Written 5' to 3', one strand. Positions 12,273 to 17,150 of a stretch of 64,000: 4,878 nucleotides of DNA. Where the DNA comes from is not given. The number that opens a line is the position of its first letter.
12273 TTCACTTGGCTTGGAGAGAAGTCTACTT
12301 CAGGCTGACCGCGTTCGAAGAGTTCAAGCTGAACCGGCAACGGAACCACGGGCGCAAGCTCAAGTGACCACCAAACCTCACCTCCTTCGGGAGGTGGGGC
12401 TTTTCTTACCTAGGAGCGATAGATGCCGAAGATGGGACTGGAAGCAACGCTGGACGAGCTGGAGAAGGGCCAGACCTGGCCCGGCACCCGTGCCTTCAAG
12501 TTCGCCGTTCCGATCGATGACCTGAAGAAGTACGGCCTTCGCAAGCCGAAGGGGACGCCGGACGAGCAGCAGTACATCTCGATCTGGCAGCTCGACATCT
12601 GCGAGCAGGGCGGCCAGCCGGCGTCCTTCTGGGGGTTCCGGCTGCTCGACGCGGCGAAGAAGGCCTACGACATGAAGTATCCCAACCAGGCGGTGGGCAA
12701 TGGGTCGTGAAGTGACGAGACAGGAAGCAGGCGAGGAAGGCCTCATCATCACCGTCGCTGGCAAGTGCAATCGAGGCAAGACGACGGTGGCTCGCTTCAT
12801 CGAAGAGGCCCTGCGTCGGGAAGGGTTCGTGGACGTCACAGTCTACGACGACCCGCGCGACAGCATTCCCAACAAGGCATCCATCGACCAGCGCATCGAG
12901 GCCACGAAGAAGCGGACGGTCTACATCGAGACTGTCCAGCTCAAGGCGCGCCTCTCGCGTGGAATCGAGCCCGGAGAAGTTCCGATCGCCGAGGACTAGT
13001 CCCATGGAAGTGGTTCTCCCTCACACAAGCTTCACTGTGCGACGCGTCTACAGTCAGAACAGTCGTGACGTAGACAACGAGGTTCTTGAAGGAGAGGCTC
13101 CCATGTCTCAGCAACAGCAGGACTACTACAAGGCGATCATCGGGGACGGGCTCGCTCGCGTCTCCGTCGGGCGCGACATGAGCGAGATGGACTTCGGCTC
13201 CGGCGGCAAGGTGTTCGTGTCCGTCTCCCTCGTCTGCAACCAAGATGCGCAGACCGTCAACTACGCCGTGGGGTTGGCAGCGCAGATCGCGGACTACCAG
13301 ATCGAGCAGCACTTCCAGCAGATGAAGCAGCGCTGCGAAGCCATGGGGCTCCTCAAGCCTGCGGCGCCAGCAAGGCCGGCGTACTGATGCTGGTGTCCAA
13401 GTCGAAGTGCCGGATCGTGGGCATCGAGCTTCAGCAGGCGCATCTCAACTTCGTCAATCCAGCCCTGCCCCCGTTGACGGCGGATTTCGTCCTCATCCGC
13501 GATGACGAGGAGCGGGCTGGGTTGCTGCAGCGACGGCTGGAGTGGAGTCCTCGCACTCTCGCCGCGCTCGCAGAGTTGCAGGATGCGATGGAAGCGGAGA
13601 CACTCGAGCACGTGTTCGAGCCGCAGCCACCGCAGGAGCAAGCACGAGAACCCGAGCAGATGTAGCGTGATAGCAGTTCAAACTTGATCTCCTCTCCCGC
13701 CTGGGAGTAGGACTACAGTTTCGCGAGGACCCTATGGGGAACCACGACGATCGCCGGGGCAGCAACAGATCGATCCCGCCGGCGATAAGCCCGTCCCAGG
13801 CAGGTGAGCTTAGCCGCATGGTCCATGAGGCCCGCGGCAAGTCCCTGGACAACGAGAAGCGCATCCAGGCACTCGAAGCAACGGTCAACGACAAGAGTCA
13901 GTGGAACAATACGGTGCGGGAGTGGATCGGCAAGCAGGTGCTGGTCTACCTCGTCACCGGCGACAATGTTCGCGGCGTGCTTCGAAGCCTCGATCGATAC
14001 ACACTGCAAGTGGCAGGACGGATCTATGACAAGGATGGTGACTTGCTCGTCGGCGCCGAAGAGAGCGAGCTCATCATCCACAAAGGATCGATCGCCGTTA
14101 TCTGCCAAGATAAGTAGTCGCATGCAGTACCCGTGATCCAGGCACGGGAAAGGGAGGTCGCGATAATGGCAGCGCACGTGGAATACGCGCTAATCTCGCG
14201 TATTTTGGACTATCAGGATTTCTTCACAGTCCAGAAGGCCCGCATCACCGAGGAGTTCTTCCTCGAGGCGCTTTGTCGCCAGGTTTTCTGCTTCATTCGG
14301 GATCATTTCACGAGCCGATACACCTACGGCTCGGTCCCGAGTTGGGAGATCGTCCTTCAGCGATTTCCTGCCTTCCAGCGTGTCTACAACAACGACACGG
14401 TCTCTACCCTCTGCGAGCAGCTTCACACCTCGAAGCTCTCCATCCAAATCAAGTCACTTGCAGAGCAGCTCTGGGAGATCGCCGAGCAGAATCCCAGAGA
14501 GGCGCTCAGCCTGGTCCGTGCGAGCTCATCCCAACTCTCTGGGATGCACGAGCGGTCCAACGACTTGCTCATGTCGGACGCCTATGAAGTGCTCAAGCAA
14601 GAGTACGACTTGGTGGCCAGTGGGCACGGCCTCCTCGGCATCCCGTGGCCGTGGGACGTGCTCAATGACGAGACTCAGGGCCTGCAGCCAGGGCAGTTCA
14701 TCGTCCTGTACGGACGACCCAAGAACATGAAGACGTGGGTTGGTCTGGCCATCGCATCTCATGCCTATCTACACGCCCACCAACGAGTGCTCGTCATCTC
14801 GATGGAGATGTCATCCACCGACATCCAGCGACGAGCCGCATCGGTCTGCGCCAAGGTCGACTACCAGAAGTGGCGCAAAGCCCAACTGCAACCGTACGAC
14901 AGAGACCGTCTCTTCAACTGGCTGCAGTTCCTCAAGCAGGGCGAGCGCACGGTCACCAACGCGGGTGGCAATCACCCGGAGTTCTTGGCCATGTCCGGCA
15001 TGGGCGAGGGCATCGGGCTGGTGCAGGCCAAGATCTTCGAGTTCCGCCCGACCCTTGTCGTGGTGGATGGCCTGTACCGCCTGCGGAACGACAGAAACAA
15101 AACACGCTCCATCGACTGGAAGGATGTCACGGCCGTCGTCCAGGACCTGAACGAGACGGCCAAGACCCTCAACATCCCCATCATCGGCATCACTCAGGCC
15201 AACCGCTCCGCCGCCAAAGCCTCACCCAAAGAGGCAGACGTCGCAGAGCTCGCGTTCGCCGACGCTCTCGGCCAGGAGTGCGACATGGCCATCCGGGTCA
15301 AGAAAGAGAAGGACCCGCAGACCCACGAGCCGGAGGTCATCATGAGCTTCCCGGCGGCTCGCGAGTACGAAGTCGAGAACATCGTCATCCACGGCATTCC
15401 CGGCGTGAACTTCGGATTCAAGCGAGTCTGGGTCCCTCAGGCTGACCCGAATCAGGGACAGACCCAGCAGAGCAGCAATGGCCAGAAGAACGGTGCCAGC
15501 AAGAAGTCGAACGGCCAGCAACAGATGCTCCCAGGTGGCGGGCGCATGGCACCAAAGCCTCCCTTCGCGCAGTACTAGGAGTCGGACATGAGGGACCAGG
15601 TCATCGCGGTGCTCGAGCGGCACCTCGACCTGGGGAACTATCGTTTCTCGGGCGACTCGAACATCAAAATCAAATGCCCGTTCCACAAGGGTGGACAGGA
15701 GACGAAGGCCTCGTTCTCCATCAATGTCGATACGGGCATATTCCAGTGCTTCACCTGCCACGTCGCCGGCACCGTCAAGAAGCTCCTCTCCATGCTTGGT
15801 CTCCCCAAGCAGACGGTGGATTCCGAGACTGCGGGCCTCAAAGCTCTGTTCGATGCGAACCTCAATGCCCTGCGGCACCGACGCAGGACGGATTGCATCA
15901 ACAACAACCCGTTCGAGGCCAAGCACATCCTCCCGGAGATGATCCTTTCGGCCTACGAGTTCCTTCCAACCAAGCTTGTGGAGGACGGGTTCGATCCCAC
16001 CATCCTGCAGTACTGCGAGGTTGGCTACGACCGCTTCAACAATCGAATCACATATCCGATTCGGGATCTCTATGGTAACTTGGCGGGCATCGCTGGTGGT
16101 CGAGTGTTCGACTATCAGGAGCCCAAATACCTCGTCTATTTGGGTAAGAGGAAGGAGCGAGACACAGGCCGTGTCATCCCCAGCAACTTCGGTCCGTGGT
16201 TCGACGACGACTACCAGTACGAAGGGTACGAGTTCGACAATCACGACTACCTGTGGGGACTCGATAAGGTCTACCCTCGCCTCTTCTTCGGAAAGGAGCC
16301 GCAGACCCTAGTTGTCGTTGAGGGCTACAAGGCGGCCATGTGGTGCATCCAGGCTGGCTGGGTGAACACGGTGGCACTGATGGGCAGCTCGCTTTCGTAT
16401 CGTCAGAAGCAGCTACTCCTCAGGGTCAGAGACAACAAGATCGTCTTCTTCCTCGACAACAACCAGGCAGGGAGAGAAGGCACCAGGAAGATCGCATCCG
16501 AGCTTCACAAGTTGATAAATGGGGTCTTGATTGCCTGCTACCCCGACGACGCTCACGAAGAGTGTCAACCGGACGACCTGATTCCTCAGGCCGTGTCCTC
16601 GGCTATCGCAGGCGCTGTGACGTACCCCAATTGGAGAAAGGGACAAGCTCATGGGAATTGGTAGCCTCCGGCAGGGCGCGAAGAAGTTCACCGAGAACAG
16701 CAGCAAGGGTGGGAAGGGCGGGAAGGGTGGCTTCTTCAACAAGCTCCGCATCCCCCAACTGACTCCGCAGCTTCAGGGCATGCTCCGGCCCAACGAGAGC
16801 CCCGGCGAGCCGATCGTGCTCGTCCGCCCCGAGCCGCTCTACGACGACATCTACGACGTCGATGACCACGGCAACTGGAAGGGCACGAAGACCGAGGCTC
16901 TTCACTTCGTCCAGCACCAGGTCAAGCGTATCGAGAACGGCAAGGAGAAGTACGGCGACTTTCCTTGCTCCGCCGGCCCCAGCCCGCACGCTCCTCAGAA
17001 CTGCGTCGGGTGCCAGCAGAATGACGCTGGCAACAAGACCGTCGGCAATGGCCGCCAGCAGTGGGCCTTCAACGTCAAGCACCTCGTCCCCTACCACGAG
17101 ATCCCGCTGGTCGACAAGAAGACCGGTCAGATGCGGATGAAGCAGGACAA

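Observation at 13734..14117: Hfq/Sm-like protein encoded at the head of the helicase-primase operon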

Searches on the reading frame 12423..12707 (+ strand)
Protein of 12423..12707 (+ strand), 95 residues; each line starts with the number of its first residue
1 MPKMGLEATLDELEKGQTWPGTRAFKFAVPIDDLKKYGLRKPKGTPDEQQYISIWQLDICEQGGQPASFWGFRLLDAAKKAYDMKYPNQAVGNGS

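Call 82: search_protein_families(library=pfam, proteins=[window:12423-12707:+], max_evalue=0.01)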
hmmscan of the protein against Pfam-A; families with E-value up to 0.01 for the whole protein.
window:12423-12707:+ (95 aa): 1 family
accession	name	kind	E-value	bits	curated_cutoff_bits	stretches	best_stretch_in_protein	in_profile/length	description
PF17264.7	DUF5330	-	0.0073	16.8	27.5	0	56-84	26-54/65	Family of unknown function (DUF5330)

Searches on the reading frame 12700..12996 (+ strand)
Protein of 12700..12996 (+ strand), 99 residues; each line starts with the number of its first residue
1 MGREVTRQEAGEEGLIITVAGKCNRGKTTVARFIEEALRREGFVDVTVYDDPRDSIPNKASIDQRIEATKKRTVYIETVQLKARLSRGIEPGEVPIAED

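Call 82: search_protein_families(library=pfam, proteins=[window:12700-12996:+], max_evalue=0.01)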
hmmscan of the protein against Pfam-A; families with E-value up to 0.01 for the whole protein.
window:12700-12996:+ (99 aa): 2 families
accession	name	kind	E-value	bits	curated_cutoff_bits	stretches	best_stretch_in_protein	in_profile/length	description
PF06414.18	Zeta_toxin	-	0.0022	17.9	22.3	1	12-81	14-83/199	Zeta toxin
PF00485.24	PRK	-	0.0047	17.2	22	1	16-71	1-59/196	Phosphoribulokinase / Uridine kinase family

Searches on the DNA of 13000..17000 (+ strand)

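Call 7: search_dna_similar(query=window:13000-17000:+, collection=phages, mode=distant)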
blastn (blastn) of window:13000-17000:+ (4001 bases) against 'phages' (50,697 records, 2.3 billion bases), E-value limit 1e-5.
No match.

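Call 70: search_rna_families(source=window, start=13600, end=14300, threshold=evalue, max_evalue=10)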
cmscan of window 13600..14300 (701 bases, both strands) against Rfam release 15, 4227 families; matches with E-value up to 10: 2.
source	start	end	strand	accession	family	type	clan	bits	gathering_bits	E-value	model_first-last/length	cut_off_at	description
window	14205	14297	+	RF01724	SAM-Chlorobi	Cis-reg;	-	19.1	35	0.46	1-87/87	no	SAM-Chlorobi RNA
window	13793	13896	-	RF02166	PVT1_3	Gene; lncRNA;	-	13.4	45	0.61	1-95/95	no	Pvt1 oncogene conserved region 3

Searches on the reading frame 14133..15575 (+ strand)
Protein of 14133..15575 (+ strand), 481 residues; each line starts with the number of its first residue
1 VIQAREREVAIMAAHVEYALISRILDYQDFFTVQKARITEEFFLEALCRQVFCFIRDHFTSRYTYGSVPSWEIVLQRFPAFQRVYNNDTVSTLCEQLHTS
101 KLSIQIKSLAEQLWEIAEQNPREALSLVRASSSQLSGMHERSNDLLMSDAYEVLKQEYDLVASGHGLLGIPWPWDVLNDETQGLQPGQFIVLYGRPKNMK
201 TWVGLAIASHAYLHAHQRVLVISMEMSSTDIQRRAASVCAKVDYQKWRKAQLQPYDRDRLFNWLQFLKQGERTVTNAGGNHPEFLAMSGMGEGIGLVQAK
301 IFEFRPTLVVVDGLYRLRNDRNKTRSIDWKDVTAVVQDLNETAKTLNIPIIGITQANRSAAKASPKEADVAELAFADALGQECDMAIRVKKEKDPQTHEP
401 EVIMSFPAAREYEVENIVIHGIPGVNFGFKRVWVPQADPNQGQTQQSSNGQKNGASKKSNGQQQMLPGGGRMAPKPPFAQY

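Call 3: search_protein_families(library=pfam, proteins=[window:14133-15575:+], max_evalue=1)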
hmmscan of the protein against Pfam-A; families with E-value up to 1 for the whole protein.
window:14133-15575:+ (481 aa): 4 families
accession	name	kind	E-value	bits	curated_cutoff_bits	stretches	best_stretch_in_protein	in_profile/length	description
PF03796.21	DnaB_C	-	2.5e-24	86.5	27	1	169-396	1-218/255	DnaB-like helicase C terminal domain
PF13481.12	AAA_25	-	5.9e-09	36.3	27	1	183-358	28-192/195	AAA domain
PF06745.19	ATPase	-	0.086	12.6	26.6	1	182-249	14-79/231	KaiC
PF04131.20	NanE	-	0.18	11.4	27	1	336-377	21-64/192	Putative N-acetylmannosamine-6-phosphate epimerase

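Call 4: search_protein_families(library=phrogs, proteins=[window:14133-15575:+], max_evalue=1)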
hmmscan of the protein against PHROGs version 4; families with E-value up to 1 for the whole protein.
window:14133-15575:+ (481 aa): 7 families
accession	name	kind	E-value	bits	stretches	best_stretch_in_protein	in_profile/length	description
phrog_19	-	DNA, RNA and nucleotide metabolism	1.3e-44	154.1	1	9-457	156-601/621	DnaB-like replicative helicase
phrog_243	-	DNA, RNA and nucleotide metabolism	2.3e-17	63.8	1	170-394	20-227/273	DnaB-like replicative helicase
phrog_239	-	DNA, RNA and nucleotide metabolism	7.1e-17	62.6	1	156-404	335-569/801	DNA primase/helicase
phrog_11530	-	unknown function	0.0031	18.4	1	307-392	34-116/184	-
phrog_3123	-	unknown function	0.022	14.4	1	191-362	345-511/583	-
phrog_97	-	other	0.24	11.5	1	183-243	69-128/506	UvsX-like recombinase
phrog_8337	-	DNA, RNA and nucleotide metabolism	0.36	11.2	0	183-233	64-115/273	DNA repair protein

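Call 40: search_dna_similar(query=window:14166-15575:+, collection=phages, mode=protein, max_evalue=1e-10, max_rows=15)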
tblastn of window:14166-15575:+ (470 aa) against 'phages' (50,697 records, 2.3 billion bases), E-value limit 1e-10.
Records with a match: 198; places in all: 198; records where one place covers at least 80% of the query: 51.
Best place of each record, by identity: <60% 198.
By first word of the organism name: Streptomyces 119; Gordonia 13; Pseudomonas 12; Microbacterium 10; Rhodococcus 9; Escherichia 8; Stenotrophomonas 4; Rhizobium 4; Mycoplasma 4; Bacillus 3; and 9 more.
By host as written in the record: Streptomyces griseus ATCC 10137 48; Streptomyces lividans JI 1326 31; Streptomyces viridochromogenes DSM40736 10; Gordonia rubripertincta NRRL B-16540 9; - 9; Streptomyces sanglieri UNT16F27A 7; Rhodococcus erythropolis RIA 643 6; Streptomyces griseofuscus ATCC 23916 6; and 38 more.
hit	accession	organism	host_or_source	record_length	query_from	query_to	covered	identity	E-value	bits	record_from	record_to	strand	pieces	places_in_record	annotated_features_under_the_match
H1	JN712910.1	Bacillus phage BCD7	Bacillus cereus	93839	3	407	86%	25.0%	4e-23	108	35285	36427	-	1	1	putative replicative DNA helicase | hypothetical protein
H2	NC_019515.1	Bacillus phage BCD7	Bacillus cereus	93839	3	407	86%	25.0%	4e-23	108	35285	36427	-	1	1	putative replicative DNA helicase | hypothetical protein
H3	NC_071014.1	Brevibacterium phage Cantare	Brevibacterium fuscum NRRL B-14687 SEA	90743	1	383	81%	26.0%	1e-16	89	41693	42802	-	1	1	46: DnaB-like replicative helicase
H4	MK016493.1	Brevibacterium phage Cantare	Brevibacterium fuscum NRRL B-14687 SEA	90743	1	383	81%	26.0%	1e-16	89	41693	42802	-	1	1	46: dsDNA helicase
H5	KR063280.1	Gordonia phage GMA6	Gordonia malaquae CON67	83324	1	386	82%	24.9%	2e-13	79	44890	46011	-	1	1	putative helicase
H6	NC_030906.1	Gordonia phage GMA6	Gordonia malaquae CON67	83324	1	386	82%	24.9%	2e-13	79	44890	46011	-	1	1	putative helicase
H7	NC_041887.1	Rhodococcus phage Weasels2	Rhodococcus erythropolis RIA 643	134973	2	388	82%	23.9%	3e-11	72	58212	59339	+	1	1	replicative DNA helicase | hypothetical protein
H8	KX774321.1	Rhodococcus phage Weasels2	Rhodococcus erythropolis RIA 643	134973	2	388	82%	23.9%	3e-11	72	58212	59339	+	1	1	replicative DNA helicase | hypothetical protein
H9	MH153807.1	Rhodococcus phage Peregrin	Rhodococcus erythropolis RIA 643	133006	6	388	81%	23.9%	5e-16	87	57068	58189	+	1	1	95: dsDNA helicase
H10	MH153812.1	Rhodococcus phage Grayson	Rhodococcus erythropolis RIA 643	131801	6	388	81%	23.9%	2e-15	86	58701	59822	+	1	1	98: dsDNA helicase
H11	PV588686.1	Streptomyces phage pSt2308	Streptomyces turgidiscabies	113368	6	394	83%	23.4%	9e-17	89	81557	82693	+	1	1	DnaB-like dsDNA helicase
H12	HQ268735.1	Streptococcus phage Dp-1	Streptococcus pneumoniae strain R6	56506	5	392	83%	23.2%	1e-13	79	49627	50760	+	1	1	DnaB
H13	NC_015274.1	Streptococcus phage Dp-1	Streptococcus pneumoniae strain R6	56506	5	392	83%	23.2%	1e-13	79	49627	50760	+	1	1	DnaB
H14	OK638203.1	Pseudomonas phage BHU-17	Pseudomonas aeruginosa MTCC 5928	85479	25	379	76%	25.3%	3e-16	88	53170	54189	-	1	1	record has no annotation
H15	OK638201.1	Pseudomonas phage BHU-1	Pseudomonas aeruginosa MTCC 5926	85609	25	379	76%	25.3%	3e-16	88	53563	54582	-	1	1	record has no annotation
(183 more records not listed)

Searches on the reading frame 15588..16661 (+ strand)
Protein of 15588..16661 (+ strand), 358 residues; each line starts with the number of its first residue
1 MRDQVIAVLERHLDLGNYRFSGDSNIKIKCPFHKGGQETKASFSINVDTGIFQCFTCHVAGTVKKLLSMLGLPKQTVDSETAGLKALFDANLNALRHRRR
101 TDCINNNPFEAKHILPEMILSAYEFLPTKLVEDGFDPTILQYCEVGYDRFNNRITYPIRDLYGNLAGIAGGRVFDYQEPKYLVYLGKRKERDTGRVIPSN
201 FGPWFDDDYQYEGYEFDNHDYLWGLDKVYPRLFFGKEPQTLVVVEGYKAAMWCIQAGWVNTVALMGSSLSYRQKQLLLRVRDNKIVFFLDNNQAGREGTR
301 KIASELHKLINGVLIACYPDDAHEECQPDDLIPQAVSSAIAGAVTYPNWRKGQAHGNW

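Call 3: search_protein_families(library=pfam, proteins=[window:15588-16661:+], max_evalue=1)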
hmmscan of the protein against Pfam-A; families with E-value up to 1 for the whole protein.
window:15588-16661:+ (358 aa): 5 families
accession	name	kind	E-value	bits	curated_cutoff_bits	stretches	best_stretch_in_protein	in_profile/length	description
PF13155.12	Toprim_2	-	7.3e-10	39.5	22.1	1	242-310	1-70/88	Toprim-like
PF13662.12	Toprim_4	-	1.6e-08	35.1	25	1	240-306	2-74/85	Toprim domain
PF01807.25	Zn_ribbon_DnaG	-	7.5e-07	29.3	24.9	1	25-67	31-70/98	CHC2 zinc finger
PF08275.17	DNAG_N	-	7.2e-06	26.5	26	1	146-182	71-107/128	DNA primase catalytic core, N-terminal domain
PF01751.28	Toprim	-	2.8e-05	24.7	23.1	1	240-311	1-85/96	Toprim domain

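Call 4: search_protein_families(library=phrogs, proteins=[window:15588-16661:+], max_evalue=1)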
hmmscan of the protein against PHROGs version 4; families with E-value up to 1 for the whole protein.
window:15588-16661:+ (358 aa): 16 families
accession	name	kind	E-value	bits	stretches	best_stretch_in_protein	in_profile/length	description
phrog_47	-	DNA, RNA and nucleotide metabolism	5.9e-36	125.4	1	2-347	28-337/947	DNA primase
phrog_6444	-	DNA, RNA and nucleotide metabolism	2.7e-24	86.9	3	220-333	244-352/577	DNA primase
phrog_360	-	DNA, RNA and nucleotide metabolism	4.7e-08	34.2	1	22-68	26-69/133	DNA primase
phrog_2304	-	DNA, RNA and nucleotide metabolism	5.2e-07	30.9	1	13-80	19-84/133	DNA primase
phrog_239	-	DNA, RNA and nucleotide metabolism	9.4e-06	25.8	1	27-306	42-275/801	DNA primase/helicase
phrog_6088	-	DNA, RNA and nucleotide metabolism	4.2e-05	23.1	1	24-315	20-266/772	DNA primase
phrog_849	-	DNA, RNA and nucleotide metabolism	0.00013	22.1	1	238-306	238-310/435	DNA primase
phrog_1139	-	DNA, RNA and nucleotide metabolism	0.0013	17.8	1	236-323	172-260/895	DNA primase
phrog_11992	-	unknown function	0.0014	19.9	1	15-69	17-66/177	-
phrog_22173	-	DNA, RNA and nucleotide metabolism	0.0028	18.6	1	226-323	22-119/133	DNA primase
phrog_5311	-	DNA, RNA and nucleotide metabolism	0.0056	15.9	1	21-67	93-140/692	helicase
phrog_22657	-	unknown function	0.011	14.3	1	141-296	186-315/1185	-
phrog_18097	-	DNA, RNA and nucleotide metabolism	0.018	15.6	1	27-67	34-71/199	DNA primase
phrog_18098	-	unknown function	0.1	12.6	1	10-62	236-284/322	-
phrog_8835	-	unknown function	0.11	13.4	1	243-292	24-73/78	-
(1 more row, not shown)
